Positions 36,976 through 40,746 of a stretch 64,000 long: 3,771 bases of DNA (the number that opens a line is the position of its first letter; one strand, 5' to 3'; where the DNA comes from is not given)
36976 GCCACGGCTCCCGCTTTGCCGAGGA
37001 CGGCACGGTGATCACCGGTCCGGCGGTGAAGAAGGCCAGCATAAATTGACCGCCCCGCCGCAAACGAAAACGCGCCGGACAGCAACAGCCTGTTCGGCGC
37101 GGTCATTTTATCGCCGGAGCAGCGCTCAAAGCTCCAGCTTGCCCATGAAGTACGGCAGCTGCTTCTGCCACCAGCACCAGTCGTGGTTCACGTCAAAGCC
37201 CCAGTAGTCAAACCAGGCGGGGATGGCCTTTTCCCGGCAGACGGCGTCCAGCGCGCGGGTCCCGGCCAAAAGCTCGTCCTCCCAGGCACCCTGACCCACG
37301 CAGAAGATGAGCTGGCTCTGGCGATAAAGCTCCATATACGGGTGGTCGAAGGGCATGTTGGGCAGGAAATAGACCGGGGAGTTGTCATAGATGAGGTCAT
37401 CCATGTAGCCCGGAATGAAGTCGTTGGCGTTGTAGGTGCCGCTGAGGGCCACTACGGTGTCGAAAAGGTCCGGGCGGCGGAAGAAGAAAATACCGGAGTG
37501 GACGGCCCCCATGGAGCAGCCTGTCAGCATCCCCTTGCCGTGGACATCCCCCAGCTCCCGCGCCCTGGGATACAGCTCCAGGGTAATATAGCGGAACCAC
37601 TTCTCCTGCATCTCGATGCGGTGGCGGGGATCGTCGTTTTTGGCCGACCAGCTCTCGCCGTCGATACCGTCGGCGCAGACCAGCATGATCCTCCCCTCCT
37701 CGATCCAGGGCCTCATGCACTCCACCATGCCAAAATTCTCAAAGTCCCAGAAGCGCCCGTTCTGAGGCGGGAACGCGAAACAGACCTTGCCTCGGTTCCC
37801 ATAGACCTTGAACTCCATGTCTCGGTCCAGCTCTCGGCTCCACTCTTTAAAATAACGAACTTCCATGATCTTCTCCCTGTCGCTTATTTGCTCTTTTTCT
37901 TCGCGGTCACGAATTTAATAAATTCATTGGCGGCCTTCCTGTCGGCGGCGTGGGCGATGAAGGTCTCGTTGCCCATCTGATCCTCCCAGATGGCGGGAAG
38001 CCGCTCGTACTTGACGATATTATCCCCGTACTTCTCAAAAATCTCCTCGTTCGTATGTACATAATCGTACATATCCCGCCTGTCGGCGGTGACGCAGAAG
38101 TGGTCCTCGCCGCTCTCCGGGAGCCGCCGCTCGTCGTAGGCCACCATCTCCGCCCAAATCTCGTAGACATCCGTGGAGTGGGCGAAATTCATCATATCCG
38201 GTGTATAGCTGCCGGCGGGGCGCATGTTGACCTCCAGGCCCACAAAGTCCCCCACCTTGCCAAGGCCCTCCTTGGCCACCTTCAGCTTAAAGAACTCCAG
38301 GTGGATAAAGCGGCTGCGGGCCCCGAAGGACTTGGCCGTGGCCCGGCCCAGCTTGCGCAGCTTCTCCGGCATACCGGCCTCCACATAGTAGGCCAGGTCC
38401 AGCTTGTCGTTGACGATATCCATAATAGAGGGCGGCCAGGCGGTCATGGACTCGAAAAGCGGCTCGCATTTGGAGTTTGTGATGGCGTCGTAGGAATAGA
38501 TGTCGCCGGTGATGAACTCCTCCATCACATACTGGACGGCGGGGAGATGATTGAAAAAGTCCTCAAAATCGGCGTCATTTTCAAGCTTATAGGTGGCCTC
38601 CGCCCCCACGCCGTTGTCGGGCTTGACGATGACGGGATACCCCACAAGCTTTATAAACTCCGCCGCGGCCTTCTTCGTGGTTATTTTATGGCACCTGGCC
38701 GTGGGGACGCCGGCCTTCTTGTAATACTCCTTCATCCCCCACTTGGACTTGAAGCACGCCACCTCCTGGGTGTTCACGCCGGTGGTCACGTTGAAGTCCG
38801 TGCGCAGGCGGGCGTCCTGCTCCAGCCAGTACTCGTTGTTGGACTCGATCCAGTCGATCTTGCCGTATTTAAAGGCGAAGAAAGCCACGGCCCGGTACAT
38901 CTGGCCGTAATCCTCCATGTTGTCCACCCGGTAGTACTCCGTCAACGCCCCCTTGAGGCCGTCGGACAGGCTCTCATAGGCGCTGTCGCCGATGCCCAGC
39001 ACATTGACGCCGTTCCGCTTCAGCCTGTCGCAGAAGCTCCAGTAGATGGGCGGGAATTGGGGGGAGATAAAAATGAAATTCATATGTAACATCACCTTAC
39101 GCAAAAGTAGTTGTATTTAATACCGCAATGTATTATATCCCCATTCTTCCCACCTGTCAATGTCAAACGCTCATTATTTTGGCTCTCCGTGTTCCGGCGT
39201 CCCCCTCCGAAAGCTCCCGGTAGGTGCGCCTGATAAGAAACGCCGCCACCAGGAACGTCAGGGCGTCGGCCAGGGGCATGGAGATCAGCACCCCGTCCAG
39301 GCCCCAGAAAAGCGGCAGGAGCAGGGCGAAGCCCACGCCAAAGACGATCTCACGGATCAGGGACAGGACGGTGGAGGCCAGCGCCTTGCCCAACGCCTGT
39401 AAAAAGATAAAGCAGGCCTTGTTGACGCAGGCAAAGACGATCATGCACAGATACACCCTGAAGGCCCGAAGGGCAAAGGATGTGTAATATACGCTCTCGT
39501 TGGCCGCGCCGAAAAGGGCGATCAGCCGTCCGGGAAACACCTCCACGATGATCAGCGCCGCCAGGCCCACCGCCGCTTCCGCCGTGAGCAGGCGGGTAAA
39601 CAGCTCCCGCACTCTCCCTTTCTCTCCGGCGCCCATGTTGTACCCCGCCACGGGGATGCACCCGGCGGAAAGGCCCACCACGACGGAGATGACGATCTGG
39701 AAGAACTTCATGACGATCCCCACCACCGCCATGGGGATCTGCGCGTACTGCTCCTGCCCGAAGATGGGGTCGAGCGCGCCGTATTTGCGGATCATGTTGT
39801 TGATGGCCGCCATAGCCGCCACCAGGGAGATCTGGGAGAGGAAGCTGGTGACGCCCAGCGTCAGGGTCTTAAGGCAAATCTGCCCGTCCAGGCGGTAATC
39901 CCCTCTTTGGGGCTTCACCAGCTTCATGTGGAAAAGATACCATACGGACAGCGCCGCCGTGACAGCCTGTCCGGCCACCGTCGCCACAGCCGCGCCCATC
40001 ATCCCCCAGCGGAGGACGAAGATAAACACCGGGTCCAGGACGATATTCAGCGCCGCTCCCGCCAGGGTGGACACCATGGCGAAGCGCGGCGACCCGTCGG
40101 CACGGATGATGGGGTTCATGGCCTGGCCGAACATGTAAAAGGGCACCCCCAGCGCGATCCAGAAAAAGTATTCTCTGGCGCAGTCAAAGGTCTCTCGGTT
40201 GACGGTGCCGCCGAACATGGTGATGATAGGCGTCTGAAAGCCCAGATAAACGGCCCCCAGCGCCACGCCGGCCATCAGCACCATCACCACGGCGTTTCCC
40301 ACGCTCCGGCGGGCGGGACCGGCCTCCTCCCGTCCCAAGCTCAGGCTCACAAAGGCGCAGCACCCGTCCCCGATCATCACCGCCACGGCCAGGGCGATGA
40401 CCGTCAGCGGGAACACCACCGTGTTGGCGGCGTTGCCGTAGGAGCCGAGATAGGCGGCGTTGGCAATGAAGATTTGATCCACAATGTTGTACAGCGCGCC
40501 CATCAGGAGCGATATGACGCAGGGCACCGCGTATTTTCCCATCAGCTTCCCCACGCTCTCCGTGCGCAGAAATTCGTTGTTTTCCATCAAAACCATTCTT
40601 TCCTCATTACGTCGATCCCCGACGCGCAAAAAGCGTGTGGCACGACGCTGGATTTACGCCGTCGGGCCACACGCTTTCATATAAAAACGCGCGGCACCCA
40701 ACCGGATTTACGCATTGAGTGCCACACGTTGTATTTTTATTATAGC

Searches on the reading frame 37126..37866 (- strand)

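Call 8: search_protein_families(library=pfam, proteins=[window:37126-37866:-])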
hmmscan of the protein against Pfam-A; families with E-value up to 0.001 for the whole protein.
window:37126-37866:- (246 aa): 1 family
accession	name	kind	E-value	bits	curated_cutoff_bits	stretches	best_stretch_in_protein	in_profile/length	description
PF00756.26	Esterase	-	6e-12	46.3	22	1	10-238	1-245/251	Putative esterase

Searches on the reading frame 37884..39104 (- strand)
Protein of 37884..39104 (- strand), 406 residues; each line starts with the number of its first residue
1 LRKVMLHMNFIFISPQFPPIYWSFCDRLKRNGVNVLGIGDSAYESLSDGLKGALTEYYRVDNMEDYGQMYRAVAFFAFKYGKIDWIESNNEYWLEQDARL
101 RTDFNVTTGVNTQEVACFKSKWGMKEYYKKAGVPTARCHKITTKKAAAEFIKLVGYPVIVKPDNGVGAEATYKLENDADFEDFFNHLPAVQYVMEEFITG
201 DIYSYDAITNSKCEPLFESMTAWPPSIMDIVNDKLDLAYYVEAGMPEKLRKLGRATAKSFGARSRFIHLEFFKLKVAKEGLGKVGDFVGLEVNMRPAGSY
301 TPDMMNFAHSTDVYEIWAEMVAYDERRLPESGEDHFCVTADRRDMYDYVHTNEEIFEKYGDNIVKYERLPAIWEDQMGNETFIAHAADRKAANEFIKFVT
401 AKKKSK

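Call 8: search_protein_families(library=pfam, proteins=[window:37884-39104:-])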
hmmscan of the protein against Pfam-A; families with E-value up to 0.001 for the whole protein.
window:37884-39104:- (406 aa): 3 families
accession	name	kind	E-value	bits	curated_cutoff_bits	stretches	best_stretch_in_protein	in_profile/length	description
PF02655.19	ATP-grasp_3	-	1.6e-07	32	23.2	1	120-215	3-87/160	ATP-grasp domain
PF13535.11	ATP-grasp_4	-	0.00012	22.2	27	0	155-272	2-136/160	ATP-grasp domain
PF02786.22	CPSase_L_D2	-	0.00018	21.5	19.8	1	124-185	5-68/211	Carbamoyl-phosphate synthase L chain, ATP binding domain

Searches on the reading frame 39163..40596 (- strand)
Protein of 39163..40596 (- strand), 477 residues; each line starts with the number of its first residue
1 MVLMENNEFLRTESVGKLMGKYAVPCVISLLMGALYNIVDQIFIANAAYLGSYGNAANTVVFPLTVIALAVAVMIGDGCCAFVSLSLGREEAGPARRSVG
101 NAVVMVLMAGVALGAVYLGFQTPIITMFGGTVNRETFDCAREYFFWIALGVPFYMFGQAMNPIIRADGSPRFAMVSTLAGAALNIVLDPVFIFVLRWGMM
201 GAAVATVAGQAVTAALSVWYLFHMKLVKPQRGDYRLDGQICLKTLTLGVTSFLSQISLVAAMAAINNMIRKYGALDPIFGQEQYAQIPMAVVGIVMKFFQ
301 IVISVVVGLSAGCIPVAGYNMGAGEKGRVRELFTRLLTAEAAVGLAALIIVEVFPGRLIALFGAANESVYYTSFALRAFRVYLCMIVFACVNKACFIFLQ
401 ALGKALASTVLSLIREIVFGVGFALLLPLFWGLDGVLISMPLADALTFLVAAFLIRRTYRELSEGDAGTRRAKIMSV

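Call 8: search_protein_families(library=pfam, proteins=[window:39163-40587:-])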
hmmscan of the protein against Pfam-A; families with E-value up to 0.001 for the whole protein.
window:39163-40587:- (474 aa): 1 family
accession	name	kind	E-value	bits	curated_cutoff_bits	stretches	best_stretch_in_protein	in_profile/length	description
PF01554.23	MatE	-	4.7e-26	91.9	24.9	2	282-421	24-159/161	MatE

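Call 10: find_homologous_proteins(query=window:39163-40596:-, max_evalue=1e-30)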
Query window:39163-40596:- (477 aa): 8000 proteins with E <= 1e-30 among 8000 candidates; the best 120 are listed.
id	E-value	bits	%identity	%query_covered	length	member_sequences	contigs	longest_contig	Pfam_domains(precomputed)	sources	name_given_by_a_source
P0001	4.5e-273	924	90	98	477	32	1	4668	PF01554.24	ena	-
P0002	1.5e-271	919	89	99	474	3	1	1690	PF01554.24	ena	-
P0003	6.3e-241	818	80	97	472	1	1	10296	PF01554.24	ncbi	-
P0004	9.7e-241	818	80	99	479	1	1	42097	PF01554.24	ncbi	-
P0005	2.4e-239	813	80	99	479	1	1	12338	PF01554.24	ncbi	-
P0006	2.4e-239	813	80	99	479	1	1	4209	PF01554.24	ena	-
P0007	1.9e-236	803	76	99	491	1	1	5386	PF01554.24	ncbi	-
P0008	1.9e-236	803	81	97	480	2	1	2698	PF01554.24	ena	-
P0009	3.4e-236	803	79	96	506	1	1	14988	PF01554.24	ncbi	-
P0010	5.0e-236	802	79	97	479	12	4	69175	PF01554.24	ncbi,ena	-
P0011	5.4e-236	802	77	97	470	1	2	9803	PF01554.24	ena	-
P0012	5.9e-236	802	78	96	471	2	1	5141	PF01554.24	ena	-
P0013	6.1e-236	802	77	97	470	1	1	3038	PF01554.24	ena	-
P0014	7.0e-236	802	77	96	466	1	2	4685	PF01554.24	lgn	-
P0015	7.1e-236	802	77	96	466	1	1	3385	PF01554.24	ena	-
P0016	7.3e-236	802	79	98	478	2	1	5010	PF01554.24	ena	-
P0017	9.3e-236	801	77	97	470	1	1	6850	PF01554.24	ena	-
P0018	1.0e-235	801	78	96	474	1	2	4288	PF01554.24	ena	-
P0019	1.1e-235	801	77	97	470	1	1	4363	PF01554.24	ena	-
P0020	1.1e-235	801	78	96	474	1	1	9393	PF01554.24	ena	-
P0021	1.3e-235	801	77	97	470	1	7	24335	PF01554.24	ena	-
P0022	1.4e-235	801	77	97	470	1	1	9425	PF01554.24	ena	-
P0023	1.4e-235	801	77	97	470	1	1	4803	PF01554.24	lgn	-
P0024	1.5e-235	801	78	96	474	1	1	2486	PF01554.24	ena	-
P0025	1.5e-235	801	76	97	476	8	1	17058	PF01554.24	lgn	-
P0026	1.5e-235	800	78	96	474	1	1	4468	PF01554.24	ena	-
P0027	1.6e-235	800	78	96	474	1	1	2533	PF01554.24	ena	-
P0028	1.7e-235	800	77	97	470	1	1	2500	PF01554.24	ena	-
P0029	1.9e-235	800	78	96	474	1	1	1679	PF01554.24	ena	-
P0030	2.0e-235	800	77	96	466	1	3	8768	PF01554.24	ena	-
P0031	2.1e-235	800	77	97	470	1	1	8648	PF01554.24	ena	-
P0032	2.4e-235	800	77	97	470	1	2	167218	PF01554.24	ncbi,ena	-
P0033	2.5e-235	800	77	97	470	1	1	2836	PF01554.24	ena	-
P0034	2.5e-235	800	77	97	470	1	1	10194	PF01554.24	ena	-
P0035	2.7e-235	800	78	96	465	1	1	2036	PF01554.24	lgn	-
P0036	3.3e-235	799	77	96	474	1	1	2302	PF01554.24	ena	-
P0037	3.6e-235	799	79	96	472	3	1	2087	PF01554.24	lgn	-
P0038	3.6e-235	799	77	97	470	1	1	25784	PF01554.24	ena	-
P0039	3.8e-235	799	77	97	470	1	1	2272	PF01554.24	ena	-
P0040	4.0e-235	799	77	97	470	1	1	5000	PF01554.24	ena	-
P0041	4.8e-235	799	77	97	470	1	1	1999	PF01554.24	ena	-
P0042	4.8e-235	799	78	96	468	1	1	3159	PF01554.24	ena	-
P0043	4.8e-235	799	77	97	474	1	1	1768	PF01554.24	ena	-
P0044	4.9e-235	799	77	97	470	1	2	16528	PF01554.24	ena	-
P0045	5.0e-235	799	77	97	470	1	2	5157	PF01554.24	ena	-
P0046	5.2e-235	799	77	97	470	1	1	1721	PF01554.24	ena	-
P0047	5.5e-235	799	79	96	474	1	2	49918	PF01554.24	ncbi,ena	-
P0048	5.5e-235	799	77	97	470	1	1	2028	PF01554.24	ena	-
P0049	5.7e-235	799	77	97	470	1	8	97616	PF01554.24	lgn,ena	-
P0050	6.9e-235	798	77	97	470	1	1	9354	PF01554.24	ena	-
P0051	7.3e-235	798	77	96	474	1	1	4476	PF01554.24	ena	-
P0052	7.6e-235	798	77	97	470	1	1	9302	PF01554.24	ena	-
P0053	8.6e-235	798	79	96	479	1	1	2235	PF01554.24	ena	-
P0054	9.0e-235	798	77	97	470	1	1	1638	PF01554.24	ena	-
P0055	9.2e-235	798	77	97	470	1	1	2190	PF01554.24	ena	-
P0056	9.4e-235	798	77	97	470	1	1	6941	PF01554.24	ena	-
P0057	1.0e-234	798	77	96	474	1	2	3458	PF01554.24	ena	-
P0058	1.2e-234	798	77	97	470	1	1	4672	PF01554.24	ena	-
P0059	1.2e-234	798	78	97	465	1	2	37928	PF01554.24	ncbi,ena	-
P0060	1.2e-234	797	77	97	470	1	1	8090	PF01554.24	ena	-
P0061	1.3e-234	797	77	97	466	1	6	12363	PF01554.24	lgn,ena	-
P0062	1.8e-234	797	77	97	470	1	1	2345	PF01554.24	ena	-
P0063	1.9e-234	797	77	96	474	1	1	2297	PF01554.24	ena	-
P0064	1.9e-234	797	77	96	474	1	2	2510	PF01554.24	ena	-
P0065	1.9e-234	797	79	96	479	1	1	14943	PF01554.24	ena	-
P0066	2.0e-234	797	77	96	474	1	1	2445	PF01554.24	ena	-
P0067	2.0e-234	797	77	97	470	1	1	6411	PF01554.24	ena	-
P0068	2.0e-234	797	77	96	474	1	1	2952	PF01554.24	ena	-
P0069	2.0e-234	797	78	97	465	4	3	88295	PF01554.24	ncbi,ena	-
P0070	2.2e-234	797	80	96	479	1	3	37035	PF01554.24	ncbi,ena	-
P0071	2.3e-234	797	77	97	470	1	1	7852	PF01554.24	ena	-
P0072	2.6e-234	796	77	97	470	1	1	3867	PF01554.24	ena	-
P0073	2.6e-234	796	77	96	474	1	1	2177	PF01554.24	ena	-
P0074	2.8e-234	796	77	97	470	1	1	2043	PF01554.24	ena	-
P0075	2.9e-234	796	77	97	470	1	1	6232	PF01554.24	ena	-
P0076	2.9e-234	796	80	97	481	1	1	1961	PF01554.24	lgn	-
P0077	3.1e-234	796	77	97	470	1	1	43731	PF01554.24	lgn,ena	-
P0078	3.3e-234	796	78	98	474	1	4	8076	PF01554.24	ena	-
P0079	3.7e-234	796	77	97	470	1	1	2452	PF01554.24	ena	-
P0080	3.8e-234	796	77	96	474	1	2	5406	PF01554.24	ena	-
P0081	3.8e-234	796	76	97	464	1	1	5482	PF01554.24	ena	-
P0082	3.9e-234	796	77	97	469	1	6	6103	PF01554.24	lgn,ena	-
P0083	4.0e-234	796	77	96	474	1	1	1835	PF01554.24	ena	-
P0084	4.1e-234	796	77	96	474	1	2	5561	PF01554.24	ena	-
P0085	4.5e-234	796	77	97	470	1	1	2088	PF01554.24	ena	-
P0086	4.7e-234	796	77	97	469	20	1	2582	PF01554.24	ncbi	-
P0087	4.9e-234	796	77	97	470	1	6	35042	PF01554.24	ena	-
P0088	5.1e-234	795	77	97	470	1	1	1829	PF01554.24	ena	-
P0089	5.3e-234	795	76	97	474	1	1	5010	PF01554.24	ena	-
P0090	5.6e-234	795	77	97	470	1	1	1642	PF01554.24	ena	-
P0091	5.9e-234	795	77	97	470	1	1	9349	PF01554.24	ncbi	-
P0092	6.1e-234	795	79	96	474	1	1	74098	PF01554.24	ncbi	-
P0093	6.4e-234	795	76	97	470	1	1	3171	PF01554.24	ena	-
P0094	6.5e-234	795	78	99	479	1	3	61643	PF01554.24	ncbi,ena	-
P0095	6.5e-234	795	77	97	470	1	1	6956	PF01554.24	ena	-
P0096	6.9e-234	795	77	97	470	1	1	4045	PF01554.24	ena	-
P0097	7.1e-234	795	77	96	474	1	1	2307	PF01554.24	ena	-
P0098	7.3e-234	795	77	96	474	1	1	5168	PF01554.24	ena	-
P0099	8.0e-234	795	77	96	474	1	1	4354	PF01554.24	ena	-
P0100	8.2e-234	795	77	96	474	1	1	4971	PF01554.24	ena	-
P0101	8.5e-234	795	77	97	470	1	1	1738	PF01554.24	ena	-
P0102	9.3e-234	795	77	96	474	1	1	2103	PF01554.24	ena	-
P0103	1.0e-233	794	77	96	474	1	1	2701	PF01554.24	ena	-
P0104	1.0e-233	794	77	97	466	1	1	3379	PF01554.24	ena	-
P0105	1.1e-233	794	77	97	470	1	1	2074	PF01554.24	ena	-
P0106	1.2e-233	794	77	96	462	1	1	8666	PF01554.24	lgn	-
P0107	1.4e-233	794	77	96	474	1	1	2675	PF01554.24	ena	-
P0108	1.5e-233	794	77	97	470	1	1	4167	PF01554.24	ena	-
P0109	1.5e-233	794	77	96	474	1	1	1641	PF01554.24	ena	-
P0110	1.5e-233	794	77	96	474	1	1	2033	PF01554.24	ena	-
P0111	1.6e-233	794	77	97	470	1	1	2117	PF01554.24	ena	-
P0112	1.6e-233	794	77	97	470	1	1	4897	PF01554.24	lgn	-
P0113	1.8e-233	794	77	97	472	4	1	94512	PF01554.24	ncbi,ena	-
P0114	1.9e-233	794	77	97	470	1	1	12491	PF01554.24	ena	-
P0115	1.9e-233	794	78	98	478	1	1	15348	PF01554.24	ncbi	-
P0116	1.9e-233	794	76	97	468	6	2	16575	PF01554.24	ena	-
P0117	2.1e-233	793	77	96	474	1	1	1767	PF01554.24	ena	-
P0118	2.1e-233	793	77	97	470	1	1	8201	PF01554.24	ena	-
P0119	2.2e-233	793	76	98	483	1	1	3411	PF01554.24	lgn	-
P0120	2.3e-233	793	76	97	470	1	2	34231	PF01554.24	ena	-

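Call 11: find_encoding_contigs(protein=P0001, flank=3000, max_places=4)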
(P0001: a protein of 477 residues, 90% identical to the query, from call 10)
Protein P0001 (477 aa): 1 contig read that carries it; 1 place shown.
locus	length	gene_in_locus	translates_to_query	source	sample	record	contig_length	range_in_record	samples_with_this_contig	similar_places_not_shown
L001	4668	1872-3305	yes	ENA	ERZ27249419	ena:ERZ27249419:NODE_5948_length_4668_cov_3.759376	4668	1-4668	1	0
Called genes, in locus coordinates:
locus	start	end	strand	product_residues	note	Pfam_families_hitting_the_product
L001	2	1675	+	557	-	?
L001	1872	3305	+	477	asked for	PF01554:MatE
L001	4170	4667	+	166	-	?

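Call 12: find_encoding_contigs(protein=P0004, flank=3000, max_places=3)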
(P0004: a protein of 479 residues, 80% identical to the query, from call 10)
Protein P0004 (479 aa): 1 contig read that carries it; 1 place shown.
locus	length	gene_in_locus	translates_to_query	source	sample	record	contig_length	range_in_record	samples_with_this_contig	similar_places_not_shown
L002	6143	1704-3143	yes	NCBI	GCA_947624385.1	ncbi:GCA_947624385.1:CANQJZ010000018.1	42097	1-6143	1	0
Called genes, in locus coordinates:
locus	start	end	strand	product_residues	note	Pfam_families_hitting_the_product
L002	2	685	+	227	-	?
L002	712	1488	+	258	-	PF00092:VWA, PF13519:VWA_2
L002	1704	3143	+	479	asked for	PF01554:MatE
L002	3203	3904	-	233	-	PF00005:ABC_tran, PF13304:AAA_21 (faint)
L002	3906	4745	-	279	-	PF00005:ABC_tran, PF13304:AAA_21 (faint), PF12399:BCA_ABC_TP_C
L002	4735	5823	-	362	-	PF02653:BPD_transp_2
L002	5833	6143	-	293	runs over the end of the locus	PF02653:BPD_transp_2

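Call 13: find_encoding_contigs(protein=P0032, flank=3000, max_places=3)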
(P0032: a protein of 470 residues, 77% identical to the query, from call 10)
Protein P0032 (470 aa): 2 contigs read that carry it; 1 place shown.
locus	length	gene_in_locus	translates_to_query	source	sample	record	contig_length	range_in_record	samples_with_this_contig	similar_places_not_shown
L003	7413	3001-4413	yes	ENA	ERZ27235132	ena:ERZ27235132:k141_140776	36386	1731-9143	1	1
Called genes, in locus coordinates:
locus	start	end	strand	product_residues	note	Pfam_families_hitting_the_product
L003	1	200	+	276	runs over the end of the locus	PF00596:Aldolase_II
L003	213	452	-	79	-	-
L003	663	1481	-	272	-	-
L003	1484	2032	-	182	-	-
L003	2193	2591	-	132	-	-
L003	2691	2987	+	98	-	-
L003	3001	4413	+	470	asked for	PF01554:MatE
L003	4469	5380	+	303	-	PF03547:Mem_trans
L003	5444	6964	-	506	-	-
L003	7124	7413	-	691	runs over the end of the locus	PF00009:GTP_EFTU, PF22042:EF-G_D2, PF03144:GTP_EFTU_D2 (weak), PF14492:EFG_III, PF03764:EFG_IV, PF00679:EFG_C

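Call 51: search_protein_families(library=ncbifam, proteins=[window:39163-40596:-], max_evalue=0.01)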
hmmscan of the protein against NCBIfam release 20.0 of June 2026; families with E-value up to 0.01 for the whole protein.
window:39163-40596:- (477 aa): 6 families
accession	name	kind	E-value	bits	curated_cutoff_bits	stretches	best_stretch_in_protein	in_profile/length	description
NF007130.1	PRK09575.1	equivalog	6.4e-52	177.3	445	1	13-457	2-429/435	MATE family efflux transporter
TIGR00797.1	matE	subfamily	5.5e-40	137.5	147.4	1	25-434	1-391/396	MATE family efflux transporter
NF000217.1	MATE_multi_FepA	equivalog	4.1e-30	105.2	900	1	5-450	3-430/443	multidrug efflux MATE transporter FepA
NF000131.1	MATE_multi_MepA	equivalog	2.9e-21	76.2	850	1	11-456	10-434/451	multidrug efflux MATE transporter MepA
NF045578.1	export_MbnM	equivalog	3.5e-09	36.2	285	1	34-225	14-200/410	methanobactin export MATE transporter MbnM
NF007562.1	PRK10189.1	equivalog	0.0014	17.5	465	1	48-222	55-233/470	EmmdR/YeeO family multidrug/toxin efflux MATE transporter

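Call 72: find_related_loci(query=P0004, collection=viral_contigs, flank=1200)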
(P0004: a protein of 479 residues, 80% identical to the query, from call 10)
Query P0004 (479 aa) in viral_contigs; peptide patterns used: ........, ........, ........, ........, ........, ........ (x = any residue, [..] = any of these).
8 stretches matched a pattern; 2 encode a relative of the query (tblastn E <= 1e-3); 2 distinct loci.
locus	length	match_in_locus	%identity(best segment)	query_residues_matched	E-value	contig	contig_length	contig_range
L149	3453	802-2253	78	1-474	0e+0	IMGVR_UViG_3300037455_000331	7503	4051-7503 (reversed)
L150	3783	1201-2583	77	3-463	0e+0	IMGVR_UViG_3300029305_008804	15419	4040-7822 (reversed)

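Call 73: find_encoding_contigs(protein=P0010, flank=1200, max_places=3)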
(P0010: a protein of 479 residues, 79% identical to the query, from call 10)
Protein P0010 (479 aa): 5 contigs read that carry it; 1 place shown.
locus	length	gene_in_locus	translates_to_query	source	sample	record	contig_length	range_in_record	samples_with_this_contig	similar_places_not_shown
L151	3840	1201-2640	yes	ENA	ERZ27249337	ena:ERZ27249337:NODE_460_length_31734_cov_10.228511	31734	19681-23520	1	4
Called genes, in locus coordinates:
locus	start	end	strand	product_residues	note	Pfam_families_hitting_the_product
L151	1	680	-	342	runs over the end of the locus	PF03480:DctP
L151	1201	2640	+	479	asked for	PF01554:MatE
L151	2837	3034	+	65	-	PF00269:SASP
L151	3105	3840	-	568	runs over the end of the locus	PF02903:Alpha-amylase_N, PF00128:Alpha-amylase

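Call 74: find_encoding_contigs(protein=P0113, flank=1200, max_places=3)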
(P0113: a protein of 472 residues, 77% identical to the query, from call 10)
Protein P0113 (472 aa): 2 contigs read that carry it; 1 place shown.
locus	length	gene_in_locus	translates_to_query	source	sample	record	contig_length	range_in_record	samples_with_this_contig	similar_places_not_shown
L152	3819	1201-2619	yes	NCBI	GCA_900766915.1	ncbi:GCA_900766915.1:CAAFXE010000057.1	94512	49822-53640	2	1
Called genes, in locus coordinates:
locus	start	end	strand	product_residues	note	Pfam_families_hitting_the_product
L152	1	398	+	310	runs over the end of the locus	PF03547:Mem_trans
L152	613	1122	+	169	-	PF02559:CarD_TRCF_RID (weak)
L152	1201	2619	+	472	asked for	PF01554:MatE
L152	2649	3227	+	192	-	PF13189:Cytidylate_kin2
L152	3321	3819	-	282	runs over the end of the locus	PF01734:Patatin, PF19890:DUF6363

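Call 75: find_encoding_contigs(protein=P0007, flank=1200, max_places=3)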
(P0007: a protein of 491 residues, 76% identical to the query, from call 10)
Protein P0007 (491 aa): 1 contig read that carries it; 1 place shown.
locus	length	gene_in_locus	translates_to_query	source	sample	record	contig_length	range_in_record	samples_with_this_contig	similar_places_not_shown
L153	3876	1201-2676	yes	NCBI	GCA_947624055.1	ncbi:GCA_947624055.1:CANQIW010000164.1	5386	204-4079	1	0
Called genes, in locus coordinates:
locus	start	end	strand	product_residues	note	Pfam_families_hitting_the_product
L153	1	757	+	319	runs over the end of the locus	?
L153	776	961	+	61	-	-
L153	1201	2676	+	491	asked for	PF01554:MatE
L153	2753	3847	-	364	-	-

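Call 76: find_encoding_contigs(protein=P0069, flank=1200, max_places=3)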
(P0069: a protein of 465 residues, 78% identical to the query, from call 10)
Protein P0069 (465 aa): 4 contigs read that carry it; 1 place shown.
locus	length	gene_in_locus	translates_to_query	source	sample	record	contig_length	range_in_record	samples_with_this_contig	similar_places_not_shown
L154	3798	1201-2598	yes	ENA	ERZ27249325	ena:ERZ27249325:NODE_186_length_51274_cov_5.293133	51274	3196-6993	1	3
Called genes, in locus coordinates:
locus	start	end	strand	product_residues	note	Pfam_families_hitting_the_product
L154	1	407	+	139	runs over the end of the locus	PF13470:PIN_3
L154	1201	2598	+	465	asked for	PF01554:MatE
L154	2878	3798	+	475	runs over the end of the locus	PF02554:CstA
